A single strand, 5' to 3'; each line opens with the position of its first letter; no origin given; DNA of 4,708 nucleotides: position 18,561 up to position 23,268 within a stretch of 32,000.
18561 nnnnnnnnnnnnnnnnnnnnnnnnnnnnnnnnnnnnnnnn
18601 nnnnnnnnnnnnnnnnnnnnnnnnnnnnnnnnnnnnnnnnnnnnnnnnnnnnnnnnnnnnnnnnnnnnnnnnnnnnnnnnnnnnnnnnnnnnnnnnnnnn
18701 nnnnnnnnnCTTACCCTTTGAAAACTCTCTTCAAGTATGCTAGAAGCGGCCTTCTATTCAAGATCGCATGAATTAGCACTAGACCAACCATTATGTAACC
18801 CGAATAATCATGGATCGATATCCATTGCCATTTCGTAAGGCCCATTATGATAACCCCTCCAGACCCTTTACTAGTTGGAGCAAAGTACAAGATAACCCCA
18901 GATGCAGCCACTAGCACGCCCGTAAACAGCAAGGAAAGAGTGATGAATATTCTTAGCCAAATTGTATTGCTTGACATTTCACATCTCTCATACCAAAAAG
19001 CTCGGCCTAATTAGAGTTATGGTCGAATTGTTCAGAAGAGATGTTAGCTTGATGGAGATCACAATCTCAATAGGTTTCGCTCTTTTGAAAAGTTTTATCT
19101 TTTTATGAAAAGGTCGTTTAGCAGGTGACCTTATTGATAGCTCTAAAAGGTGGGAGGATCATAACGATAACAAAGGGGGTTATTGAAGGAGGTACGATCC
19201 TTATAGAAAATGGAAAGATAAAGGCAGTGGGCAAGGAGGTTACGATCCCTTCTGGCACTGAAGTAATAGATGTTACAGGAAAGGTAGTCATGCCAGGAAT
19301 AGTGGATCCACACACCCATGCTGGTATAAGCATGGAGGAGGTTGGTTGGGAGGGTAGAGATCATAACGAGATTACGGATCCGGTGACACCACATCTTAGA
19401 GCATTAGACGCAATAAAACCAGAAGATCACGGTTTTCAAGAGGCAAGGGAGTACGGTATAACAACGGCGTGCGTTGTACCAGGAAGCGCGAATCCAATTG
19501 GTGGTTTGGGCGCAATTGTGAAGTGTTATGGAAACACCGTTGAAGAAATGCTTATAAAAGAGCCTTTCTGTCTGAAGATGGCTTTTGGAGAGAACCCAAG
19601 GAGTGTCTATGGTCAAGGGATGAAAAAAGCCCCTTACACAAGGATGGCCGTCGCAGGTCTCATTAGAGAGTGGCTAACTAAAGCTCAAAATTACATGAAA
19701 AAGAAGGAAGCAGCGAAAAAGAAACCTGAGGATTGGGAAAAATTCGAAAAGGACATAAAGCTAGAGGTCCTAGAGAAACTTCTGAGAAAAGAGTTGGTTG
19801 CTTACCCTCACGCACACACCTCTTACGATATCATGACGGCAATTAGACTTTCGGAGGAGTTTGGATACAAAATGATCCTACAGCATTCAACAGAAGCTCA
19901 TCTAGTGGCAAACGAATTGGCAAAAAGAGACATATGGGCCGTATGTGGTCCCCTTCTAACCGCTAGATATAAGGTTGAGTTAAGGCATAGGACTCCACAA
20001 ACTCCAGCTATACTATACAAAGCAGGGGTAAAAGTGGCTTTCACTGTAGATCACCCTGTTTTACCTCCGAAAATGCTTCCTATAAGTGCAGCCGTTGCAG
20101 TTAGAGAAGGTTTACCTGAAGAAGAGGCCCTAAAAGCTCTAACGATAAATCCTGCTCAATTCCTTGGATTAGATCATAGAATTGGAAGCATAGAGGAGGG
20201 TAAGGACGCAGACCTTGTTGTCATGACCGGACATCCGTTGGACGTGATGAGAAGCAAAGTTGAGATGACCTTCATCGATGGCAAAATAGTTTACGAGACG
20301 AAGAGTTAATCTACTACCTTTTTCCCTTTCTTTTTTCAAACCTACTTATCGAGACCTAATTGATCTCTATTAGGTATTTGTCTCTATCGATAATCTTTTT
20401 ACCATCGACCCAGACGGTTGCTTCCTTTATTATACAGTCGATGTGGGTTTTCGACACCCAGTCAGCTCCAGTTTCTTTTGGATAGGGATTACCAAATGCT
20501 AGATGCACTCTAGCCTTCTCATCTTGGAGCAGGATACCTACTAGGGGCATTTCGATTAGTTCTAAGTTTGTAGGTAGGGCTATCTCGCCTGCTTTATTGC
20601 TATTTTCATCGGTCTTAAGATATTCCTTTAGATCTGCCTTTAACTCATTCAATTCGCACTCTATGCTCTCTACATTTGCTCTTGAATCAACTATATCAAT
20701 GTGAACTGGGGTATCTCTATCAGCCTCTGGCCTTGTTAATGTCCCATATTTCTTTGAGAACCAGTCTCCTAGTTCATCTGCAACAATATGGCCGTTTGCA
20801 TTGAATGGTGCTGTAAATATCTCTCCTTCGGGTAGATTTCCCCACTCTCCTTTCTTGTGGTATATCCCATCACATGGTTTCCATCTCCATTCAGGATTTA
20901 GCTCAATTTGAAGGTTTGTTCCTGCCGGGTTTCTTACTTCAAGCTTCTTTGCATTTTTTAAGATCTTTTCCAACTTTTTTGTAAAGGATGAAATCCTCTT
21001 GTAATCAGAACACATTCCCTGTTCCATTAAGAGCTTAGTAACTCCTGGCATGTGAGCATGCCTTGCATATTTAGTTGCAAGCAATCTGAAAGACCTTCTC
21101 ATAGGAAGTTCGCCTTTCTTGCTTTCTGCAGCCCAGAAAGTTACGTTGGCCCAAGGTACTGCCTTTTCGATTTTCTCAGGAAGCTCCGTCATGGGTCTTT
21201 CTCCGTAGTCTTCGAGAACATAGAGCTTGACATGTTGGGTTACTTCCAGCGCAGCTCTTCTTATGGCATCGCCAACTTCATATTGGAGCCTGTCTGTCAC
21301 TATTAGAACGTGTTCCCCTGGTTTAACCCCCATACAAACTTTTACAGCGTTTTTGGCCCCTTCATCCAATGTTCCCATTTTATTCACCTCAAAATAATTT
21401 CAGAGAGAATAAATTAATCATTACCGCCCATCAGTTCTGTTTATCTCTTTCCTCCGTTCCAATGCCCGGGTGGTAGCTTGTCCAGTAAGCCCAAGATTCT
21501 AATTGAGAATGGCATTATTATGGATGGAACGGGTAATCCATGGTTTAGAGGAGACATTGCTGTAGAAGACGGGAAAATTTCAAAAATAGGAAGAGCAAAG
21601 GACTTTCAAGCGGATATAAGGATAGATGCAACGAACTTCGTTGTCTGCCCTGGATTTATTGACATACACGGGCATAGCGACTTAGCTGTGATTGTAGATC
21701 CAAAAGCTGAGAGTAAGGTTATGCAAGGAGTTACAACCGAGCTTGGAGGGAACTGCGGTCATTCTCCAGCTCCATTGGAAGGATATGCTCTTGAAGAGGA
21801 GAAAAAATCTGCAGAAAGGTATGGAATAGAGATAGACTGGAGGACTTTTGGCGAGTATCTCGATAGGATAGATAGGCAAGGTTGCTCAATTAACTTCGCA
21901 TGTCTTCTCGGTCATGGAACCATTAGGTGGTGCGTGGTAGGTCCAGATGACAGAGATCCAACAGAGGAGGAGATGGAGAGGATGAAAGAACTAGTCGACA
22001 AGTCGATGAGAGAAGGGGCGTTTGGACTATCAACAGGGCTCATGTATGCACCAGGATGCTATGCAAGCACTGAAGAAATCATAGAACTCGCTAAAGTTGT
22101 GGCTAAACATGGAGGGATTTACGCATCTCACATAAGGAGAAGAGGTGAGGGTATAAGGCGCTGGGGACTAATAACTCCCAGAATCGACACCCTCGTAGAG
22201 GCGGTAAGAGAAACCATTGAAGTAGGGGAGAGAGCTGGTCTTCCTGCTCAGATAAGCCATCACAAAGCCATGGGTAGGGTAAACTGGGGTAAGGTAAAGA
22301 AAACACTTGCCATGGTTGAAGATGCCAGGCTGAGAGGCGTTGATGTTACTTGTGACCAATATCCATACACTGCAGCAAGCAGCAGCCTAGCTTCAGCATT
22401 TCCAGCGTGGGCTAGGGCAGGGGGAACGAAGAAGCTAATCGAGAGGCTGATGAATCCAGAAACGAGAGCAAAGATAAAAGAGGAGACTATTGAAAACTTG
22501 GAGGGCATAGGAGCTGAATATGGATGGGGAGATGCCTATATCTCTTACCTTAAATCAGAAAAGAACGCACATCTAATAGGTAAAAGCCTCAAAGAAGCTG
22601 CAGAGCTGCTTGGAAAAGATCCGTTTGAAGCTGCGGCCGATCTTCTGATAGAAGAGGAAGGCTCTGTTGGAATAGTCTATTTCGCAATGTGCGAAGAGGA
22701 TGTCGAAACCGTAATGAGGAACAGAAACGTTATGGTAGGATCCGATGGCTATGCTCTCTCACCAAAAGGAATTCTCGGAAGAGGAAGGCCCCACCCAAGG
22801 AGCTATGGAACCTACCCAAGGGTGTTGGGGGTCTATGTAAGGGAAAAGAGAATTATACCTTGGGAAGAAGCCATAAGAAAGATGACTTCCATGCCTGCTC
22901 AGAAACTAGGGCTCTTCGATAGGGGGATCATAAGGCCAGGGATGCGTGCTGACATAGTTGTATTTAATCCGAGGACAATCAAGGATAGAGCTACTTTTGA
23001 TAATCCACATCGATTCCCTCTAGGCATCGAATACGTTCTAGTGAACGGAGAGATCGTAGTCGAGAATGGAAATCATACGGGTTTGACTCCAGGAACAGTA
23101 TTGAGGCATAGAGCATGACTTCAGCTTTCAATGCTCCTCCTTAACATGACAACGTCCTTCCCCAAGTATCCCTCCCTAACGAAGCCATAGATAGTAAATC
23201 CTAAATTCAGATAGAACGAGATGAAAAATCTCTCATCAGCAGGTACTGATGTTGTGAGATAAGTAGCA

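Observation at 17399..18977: Five-ORF cassette of membrane, His/Cys-rich and wHTH proteins with unknown function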

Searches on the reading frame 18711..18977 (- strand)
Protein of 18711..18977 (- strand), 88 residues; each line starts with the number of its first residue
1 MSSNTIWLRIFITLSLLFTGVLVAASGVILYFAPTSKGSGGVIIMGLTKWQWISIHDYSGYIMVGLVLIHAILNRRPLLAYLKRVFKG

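Call 3: search_protein_families(library=pfam, proteins=[window:18711-18977:-], max_evalue=1)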
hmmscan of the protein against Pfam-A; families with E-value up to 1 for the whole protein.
window:18711-18977:- (88 aa): 4 families
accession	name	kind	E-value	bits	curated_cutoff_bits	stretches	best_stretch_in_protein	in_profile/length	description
PF14358.11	DUF4405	-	4.1e-13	50.1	26.7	1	11-74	1-65/66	Domain of unknown function (DUF4405)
PF01794.25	Ferric_reduct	-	0.004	17.6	28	1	23-73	4-54/121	Ferric reductase like transmembrane component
PF01292.26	Ni_hydr_CYTB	-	0.009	16.2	30.1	1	13-72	104-160/179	Prokaryotic cytochrome b561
PF13301.11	DUF4079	-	0.024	15.3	31.4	1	16-73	57-101/141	Protein of unknown function (DUF4079)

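Call 4: search_protein_families(library=ncbifam, proteins=[window:18711-18977:-], max_evalue=1)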
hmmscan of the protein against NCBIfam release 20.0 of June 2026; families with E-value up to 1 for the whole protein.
window:18711-18977:- (88 aa): 0 families

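Call 65: find_related_loci(query=A9, collection=genome_contigs, flank=4000)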
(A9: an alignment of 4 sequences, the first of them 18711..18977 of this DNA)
Query A9 (88 aa) in genome_contigs; peptide patterns used: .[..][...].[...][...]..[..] (x = any residue, [..] = any of these).
27 stretches matched a pattern; 2 encode a relative of the query (tblastn E <= 1e-3); 2 distinct loci.
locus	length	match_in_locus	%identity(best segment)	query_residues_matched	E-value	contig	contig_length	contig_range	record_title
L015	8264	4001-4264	77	1-88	5e-42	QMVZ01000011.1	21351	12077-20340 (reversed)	MAG: Thermoproteota archaeon isolate B15_G15 B15_Guay15_scaffold_00294, whole genome shotgun sequence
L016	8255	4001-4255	46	2-86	4e-23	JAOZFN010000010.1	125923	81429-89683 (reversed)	MAG: Thermoproteota archaeon isolate INS_M12_B43 4-CGB7-1_contig_676, whole genome shotgun sequence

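Call 86: search_protein_families(library=padloc, proteins=[window:18711-18977:-], max_evalue=0.1)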
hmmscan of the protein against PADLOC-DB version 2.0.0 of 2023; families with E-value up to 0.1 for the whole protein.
window:18711-18977:- (88 aa): 0 families

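Call 87: search_protein_families(library=phrogs, proteins=[window:18711-18977:-], max_evalue=0.1)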
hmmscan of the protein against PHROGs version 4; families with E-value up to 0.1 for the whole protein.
window:18711-18977:- (88 aa): 0 families

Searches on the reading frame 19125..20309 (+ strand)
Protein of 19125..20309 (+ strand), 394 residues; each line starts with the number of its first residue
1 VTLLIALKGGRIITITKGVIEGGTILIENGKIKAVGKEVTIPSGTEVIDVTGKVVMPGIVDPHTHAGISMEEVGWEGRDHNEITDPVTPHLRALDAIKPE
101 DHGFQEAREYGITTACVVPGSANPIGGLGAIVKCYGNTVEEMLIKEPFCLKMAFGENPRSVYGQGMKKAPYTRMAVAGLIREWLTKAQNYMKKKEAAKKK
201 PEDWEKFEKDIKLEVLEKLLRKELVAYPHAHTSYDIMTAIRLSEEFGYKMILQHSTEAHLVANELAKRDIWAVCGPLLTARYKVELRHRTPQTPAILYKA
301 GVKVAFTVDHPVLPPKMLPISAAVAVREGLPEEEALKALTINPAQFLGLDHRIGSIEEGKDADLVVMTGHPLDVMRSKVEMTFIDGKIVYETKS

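Call 22: search_protein_families(library=pfam, proteins=[window:19125-20309:+], max_evalue=0.001)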
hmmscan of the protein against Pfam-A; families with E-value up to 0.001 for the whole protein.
window:19125-20309:+ (394 aa): 2 families
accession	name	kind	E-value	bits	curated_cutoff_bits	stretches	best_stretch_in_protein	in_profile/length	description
PF07969.17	Amidohydro_3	-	4.3e-24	86.3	29.7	2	297-390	362-472/472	Amidohydrolase family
PF01979.26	Amidohydro_1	-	2.4e-22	80.1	25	1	54-389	1-345/345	Amidohydrolase family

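Call 36: list_cluster_members(proteins=[P0007, P0002, P0004, P0008, P0005, P0001, window:19125-20309:+, window:18711-18977:-])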
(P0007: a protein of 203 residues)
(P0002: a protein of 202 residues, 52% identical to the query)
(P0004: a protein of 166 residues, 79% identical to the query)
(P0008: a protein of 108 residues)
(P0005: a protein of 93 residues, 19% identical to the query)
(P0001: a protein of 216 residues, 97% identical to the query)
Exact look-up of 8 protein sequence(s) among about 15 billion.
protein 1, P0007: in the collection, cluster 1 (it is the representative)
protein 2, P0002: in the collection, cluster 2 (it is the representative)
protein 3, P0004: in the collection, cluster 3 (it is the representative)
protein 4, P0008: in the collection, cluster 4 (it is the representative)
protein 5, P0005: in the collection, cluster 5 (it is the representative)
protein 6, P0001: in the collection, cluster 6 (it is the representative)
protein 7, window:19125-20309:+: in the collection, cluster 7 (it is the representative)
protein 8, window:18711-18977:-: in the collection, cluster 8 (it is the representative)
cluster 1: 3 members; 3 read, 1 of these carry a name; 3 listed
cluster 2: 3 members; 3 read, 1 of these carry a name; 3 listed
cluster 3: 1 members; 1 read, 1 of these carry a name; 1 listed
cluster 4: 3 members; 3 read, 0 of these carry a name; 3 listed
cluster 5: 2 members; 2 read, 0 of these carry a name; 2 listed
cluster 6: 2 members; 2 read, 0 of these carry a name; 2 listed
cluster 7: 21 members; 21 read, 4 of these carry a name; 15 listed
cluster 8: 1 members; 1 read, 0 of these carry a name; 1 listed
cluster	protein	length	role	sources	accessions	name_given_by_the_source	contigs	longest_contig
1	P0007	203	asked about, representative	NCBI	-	-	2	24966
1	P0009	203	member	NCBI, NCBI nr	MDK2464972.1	MAG: hypothetical protein QI223_09410 [Candidatus Korarchaeota archaeon] | hypothetical protein [Candidatus Korarchaeota archaeon]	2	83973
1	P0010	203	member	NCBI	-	-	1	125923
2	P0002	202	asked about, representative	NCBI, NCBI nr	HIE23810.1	MAG TPA: hypothetical protein EYP68_06240 [Candidatus Korarchaeota archaeon] | hypothetical protein [Candidatus Korarchaeota archaeon]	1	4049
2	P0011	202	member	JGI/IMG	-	-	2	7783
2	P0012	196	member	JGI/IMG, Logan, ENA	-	-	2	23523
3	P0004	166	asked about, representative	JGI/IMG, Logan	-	hypothetical protein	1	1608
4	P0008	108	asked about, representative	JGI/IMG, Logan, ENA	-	-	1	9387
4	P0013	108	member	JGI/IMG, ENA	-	-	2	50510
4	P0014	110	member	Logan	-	-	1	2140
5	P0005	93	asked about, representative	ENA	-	-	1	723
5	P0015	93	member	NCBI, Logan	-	-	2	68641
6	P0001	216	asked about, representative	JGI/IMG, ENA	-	-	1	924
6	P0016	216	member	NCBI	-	-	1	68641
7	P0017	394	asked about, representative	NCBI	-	-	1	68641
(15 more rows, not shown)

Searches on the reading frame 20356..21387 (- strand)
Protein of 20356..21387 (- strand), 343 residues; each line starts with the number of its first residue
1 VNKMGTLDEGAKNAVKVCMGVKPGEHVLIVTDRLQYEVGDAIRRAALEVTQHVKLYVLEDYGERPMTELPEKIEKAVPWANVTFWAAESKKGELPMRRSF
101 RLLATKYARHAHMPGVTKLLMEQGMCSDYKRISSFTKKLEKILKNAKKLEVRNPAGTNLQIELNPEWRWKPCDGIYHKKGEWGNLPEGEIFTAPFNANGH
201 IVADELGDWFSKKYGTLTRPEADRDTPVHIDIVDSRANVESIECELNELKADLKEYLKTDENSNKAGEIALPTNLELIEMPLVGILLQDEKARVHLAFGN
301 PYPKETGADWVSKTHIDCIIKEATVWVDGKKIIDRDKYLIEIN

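Call 22: search_protein_families(library=pfam, proteins=[window:20356-21387:-], max_evalue=0.001)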
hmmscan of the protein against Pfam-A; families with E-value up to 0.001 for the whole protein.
window:20356-21387:- (343 aa): 1 family
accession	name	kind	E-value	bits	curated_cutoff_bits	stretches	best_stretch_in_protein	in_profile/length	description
PF02073.20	Peptidase_M29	-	6.1e-19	68.6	27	2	126-203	182-264/406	Thermophilic metalloprotease (M29)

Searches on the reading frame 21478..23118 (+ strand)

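Call 22: search_protein_families(library=pfam, proteins=[window:21478-23118:+], max_evalue=0.001)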
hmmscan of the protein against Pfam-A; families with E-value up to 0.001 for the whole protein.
window:21478-23118:+ (546 aa): 2 families
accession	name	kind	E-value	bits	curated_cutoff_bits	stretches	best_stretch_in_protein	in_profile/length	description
PF07969.17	Amidohydro_3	-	1.4e-27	97.7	29.7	1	49-528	3-472/472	Amidohydrolase family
PF01979.26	Amidohydro_1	-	7.5e-10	39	25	1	453-527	275-345/345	Amidohydrolase family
